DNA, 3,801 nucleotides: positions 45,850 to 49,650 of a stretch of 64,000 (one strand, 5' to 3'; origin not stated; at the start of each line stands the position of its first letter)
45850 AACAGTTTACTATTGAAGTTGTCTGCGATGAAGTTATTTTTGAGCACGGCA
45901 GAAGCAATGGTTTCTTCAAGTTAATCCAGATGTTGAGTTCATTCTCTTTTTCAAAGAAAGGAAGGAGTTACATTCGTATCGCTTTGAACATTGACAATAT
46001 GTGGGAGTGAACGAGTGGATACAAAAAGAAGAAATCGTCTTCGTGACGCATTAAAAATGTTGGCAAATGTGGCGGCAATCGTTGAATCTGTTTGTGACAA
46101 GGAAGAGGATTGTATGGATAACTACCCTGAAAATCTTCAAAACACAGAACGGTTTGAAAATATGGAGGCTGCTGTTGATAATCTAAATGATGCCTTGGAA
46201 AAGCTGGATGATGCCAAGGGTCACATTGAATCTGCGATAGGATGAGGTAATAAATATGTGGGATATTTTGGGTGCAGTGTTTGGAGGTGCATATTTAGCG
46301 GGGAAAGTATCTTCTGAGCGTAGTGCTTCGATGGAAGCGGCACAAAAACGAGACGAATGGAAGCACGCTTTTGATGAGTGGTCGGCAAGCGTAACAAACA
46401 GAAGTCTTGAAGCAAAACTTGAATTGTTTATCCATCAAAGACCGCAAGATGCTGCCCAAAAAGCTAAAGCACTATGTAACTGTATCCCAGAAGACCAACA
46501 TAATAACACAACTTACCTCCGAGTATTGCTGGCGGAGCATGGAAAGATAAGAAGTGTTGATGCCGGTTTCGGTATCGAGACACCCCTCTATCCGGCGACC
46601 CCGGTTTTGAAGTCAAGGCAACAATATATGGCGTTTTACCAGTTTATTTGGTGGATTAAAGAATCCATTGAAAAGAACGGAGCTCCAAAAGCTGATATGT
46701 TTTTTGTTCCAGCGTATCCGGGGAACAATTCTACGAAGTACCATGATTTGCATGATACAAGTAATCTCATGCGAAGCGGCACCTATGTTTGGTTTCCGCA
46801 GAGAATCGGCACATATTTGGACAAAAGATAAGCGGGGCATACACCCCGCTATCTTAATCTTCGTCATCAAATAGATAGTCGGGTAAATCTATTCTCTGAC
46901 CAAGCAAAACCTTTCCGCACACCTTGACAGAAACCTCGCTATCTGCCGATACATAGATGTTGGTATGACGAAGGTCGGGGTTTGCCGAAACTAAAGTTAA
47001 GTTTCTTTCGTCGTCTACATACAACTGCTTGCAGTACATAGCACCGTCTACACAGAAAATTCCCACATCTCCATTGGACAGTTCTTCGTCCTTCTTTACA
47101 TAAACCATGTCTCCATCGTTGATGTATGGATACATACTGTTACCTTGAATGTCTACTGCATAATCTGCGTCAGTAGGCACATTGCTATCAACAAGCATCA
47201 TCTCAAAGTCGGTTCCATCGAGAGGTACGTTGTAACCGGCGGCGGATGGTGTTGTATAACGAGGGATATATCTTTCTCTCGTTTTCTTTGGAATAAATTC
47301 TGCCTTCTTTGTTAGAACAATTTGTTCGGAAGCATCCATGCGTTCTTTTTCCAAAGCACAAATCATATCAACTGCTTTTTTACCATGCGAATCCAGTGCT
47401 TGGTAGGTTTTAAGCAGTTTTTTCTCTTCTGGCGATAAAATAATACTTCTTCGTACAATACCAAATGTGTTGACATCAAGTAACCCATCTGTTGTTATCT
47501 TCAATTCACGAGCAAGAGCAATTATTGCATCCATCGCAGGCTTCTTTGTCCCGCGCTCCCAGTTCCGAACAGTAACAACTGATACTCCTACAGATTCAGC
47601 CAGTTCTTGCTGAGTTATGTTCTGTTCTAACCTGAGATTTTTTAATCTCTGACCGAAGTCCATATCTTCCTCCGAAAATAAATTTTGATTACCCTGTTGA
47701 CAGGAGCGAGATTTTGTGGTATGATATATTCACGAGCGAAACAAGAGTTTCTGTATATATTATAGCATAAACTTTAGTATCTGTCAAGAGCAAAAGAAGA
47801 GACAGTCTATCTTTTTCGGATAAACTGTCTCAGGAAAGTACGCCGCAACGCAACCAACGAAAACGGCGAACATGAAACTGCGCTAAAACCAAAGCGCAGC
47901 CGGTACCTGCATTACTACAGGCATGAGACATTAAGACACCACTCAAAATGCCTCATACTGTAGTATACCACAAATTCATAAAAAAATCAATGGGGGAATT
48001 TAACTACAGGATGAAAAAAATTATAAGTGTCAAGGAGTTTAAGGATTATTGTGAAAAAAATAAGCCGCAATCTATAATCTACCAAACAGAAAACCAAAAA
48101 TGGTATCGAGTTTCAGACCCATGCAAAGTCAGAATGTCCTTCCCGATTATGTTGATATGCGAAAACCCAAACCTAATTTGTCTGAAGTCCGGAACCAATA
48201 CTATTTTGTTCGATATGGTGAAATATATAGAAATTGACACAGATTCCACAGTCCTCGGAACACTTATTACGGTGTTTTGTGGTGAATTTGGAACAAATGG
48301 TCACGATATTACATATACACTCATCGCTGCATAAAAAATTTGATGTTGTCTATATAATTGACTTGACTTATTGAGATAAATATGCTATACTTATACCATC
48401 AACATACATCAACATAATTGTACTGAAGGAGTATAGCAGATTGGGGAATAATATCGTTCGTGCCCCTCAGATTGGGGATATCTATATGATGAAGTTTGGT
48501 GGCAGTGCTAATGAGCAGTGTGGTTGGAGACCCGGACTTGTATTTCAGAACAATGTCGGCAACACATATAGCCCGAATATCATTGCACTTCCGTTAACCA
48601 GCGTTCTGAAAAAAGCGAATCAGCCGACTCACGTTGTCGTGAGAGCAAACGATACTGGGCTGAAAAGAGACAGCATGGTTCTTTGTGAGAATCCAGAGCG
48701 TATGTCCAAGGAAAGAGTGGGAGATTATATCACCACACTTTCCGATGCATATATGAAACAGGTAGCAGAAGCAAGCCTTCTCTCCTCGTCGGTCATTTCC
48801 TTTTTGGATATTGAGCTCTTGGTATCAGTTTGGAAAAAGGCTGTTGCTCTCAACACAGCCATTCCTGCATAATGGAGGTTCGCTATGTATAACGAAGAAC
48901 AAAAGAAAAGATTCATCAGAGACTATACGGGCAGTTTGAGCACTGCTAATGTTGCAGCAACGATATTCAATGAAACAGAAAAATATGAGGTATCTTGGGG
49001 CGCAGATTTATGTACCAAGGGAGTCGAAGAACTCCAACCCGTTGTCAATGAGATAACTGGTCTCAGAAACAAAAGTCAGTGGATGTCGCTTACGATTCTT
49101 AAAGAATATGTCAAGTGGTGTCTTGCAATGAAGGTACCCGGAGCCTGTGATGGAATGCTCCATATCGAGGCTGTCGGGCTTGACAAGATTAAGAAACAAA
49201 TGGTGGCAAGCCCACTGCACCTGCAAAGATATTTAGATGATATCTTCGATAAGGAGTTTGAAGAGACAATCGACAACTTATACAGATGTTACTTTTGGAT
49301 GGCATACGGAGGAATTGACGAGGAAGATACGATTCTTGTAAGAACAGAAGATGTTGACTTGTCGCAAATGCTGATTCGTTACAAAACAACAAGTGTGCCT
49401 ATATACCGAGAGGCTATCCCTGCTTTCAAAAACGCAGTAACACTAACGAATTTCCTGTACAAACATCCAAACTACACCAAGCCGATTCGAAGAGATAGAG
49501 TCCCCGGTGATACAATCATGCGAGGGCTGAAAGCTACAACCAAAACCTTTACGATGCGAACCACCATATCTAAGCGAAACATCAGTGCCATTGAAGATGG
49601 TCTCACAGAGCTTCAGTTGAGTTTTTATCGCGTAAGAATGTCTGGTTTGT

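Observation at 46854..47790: Lysogeny-switch-like architecture: CI/LexA-type repressor with overlapping divergent consensus promoters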

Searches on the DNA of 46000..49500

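Call 9: search_rna_families(source=window, start=46000, end=49500, threshold=evalue, max_evalue=1)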
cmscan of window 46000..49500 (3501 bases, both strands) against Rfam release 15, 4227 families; matches with E-value up to 1: 0.
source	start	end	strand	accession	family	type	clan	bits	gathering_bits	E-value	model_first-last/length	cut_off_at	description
